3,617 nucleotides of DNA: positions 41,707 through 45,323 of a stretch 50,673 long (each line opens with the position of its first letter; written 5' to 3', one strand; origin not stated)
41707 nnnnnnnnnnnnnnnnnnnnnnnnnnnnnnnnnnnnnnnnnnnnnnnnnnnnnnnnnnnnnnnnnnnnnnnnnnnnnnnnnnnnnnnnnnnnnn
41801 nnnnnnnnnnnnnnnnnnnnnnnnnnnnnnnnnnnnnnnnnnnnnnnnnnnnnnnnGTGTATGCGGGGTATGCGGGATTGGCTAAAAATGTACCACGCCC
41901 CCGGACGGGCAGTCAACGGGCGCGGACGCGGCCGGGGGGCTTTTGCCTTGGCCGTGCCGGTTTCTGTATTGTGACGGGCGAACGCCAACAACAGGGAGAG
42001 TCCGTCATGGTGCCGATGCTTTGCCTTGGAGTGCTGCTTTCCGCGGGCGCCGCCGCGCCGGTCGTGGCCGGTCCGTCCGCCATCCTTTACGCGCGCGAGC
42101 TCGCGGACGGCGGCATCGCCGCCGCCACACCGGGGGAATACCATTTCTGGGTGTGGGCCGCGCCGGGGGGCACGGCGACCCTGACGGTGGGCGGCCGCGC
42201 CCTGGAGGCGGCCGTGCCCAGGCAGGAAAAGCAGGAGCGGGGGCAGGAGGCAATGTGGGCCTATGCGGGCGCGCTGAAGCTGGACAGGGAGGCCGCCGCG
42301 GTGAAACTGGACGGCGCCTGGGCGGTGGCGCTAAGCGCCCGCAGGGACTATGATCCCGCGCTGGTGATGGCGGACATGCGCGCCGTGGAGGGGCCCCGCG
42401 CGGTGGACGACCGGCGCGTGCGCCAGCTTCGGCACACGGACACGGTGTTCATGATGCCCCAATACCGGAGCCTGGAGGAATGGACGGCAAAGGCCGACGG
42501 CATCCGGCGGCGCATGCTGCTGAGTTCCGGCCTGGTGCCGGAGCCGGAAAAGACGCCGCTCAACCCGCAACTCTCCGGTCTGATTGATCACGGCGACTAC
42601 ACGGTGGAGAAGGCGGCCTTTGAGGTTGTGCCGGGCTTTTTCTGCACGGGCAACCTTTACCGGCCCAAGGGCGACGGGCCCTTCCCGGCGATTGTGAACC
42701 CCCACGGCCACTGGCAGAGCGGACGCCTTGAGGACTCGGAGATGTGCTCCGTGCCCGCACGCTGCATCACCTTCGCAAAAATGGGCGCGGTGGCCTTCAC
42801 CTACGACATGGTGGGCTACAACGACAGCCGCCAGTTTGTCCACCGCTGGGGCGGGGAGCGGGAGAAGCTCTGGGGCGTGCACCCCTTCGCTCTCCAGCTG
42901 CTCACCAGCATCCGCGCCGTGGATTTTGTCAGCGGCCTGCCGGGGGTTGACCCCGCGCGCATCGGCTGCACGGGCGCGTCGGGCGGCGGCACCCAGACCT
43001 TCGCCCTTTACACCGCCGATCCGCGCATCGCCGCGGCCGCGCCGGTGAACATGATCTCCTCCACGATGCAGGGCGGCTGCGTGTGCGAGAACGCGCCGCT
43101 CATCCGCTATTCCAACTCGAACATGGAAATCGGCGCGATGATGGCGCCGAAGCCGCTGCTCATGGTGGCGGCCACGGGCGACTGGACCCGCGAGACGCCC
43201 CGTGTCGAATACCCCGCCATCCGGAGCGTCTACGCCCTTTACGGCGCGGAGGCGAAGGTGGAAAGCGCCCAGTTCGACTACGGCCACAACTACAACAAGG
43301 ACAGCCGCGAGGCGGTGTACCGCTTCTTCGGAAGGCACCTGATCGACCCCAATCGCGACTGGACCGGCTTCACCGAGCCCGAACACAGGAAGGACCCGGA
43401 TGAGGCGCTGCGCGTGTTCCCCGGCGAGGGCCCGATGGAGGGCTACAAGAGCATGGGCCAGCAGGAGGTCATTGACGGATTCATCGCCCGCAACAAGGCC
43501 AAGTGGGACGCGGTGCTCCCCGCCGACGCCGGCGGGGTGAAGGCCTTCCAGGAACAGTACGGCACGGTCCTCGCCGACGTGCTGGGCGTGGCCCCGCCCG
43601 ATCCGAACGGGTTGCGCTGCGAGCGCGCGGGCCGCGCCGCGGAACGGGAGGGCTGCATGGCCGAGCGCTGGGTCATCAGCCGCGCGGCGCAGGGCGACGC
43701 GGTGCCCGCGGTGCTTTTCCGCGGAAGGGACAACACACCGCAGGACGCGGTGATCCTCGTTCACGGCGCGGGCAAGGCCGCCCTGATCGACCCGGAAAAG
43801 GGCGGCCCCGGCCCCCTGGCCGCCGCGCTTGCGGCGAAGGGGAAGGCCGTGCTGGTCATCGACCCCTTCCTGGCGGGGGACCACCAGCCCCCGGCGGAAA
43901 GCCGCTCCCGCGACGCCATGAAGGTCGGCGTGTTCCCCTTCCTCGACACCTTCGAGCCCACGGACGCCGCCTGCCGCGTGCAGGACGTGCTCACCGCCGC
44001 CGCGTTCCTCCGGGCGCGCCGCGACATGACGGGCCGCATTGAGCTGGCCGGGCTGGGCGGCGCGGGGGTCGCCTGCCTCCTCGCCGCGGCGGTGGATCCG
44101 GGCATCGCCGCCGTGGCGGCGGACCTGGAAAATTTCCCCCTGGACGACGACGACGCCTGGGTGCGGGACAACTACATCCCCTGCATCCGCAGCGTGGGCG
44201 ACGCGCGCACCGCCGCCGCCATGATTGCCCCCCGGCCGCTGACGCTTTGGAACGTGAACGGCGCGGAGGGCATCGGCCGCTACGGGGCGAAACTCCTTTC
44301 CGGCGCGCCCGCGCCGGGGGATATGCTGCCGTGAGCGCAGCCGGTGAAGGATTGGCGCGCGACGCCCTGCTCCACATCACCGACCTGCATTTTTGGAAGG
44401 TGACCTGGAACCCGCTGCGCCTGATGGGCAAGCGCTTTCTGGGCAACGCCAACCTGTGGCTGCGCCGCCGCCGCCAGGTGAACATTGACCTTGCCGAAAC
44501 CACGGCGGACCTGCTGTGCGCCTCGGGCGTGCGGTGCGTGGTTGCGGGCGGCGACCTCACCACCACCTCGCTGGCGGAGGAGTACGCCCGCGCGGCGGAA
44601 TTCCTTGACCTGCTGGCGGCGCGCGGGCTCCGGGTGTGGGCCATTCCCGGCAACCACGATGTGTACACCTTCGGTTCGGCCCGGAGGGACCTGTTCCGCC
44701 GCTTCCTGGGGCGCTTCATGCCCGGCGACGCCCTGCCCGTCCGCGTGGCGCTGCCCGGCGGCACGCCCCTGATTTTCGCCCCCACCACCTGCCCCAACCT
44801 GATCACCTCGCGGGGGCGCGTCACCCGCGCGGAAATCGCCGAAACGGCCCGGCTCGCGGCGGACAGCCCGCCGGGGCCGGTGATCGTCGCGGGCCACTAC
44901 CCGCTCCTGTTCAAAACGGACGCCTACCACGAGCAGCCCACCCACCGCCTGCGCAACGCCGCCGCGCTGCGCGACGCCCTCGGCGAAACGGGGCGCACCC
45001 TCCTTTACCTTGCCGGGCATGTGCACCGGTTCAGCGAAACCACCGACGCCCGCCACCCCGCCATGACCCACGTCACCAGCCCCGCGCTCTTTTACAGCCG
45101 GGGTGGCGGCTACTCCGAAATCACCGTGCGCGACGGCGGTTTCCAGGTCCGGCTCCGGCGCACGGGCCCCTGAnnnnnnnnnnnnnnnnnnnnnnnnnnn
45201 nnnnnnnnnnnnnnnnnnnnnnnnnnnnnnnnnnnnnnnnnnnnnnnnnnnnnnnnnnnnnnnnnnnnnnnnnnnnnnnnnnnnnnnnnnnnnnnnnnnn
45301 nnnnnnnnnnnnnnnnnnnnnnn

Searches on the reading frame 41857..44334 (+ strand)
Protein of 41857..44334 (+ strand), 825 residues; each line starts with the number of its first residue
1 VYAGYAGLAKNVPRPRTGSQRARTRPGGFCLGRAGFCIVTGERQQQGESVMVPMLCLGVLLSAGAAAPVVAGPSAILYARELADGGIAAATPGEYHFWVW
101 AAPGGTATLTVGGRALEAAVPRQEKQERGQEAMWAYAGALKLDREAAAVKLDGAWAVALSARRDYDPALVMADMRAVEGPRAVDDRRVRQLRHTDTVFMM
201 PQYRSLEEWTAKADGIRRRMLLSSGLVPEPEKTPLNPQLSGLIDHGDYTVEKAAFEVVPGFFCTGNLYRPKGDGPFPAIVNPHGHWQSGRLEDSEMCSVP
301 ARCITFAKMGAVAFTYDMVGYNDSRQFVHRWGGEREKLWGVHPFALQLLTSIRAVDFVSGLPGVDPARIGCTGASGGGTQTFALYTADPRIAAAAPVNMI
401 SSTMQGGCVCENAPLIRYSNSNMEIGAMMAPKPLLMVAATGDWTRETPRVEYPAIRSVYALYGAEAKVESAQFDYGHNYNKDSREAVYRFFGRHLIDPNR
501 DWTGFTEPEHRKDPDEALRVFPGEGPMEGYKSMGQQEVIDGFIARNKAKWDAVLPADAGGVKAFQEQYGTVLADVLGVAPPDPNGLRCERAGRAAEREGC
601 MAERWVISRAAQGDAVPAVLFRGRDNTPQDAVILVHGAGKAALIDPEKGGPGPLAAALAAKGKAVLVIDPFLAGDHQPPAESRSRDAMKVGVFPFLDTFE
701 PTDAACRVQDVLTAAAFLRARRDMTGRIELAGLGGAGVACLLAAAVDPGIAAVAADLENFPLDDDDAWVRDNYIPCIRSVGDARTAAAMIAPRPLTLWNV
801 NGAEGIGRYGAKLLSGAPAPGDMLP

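Call 17: search_protein_families(library=pfam, proteins=[window:41857-44334:+], max_evalue=0.01)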
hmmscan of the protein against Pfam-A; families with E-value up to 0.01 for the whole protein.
window:41857-44334:+ (825 aa): 3 families
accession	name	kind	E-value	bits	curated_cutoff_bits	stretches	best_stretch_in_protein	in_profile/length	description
PF02129.25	Peptidase_S15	-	2.6e-05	24.5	23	1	266-412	8-146/262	X-Pro dipeptidyl-peptidase (S15 family)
PF05448.18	AXE1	-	0.00033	20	21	1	255-397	61-206/321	Acetyl xylan esterase (AXE1)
PF22244.2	GCE_fung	-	0.0058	16.9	27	0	355-397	91-135/231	Glucuronyl esterase, fungi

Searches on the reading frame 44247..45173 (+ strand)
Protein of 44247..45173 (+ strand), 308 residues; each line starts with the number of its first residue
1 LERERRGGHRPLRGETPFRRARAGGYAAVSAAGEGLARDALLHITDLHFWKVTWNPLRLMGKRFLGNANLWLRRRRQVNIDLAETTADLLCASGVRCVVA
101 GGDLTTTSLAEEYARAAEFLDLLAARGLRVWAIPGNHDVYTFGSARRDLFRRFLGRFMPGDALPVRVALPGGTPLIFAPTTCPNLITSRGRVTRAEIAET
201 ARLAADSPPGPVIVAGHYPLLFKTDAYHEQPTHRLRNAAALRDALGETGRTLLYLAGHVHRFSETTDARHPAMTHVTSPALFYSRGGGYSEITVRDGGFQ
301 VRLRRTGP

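Call 17: search_protein_families(library=pfam, proteins=[window:44247-45173:+], max_evalue=0.01)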
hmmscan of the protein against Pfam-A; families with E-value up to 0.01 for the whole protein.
window:44247-45173:+ (308 aa): 1 family
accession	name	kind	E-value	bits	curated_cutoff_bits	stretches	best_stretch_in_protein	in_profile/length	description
PF00149.33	Metallophos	-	4.4e-10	40.8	21.5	1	41-261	3-190/191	Calcineurin-like phosphoesterase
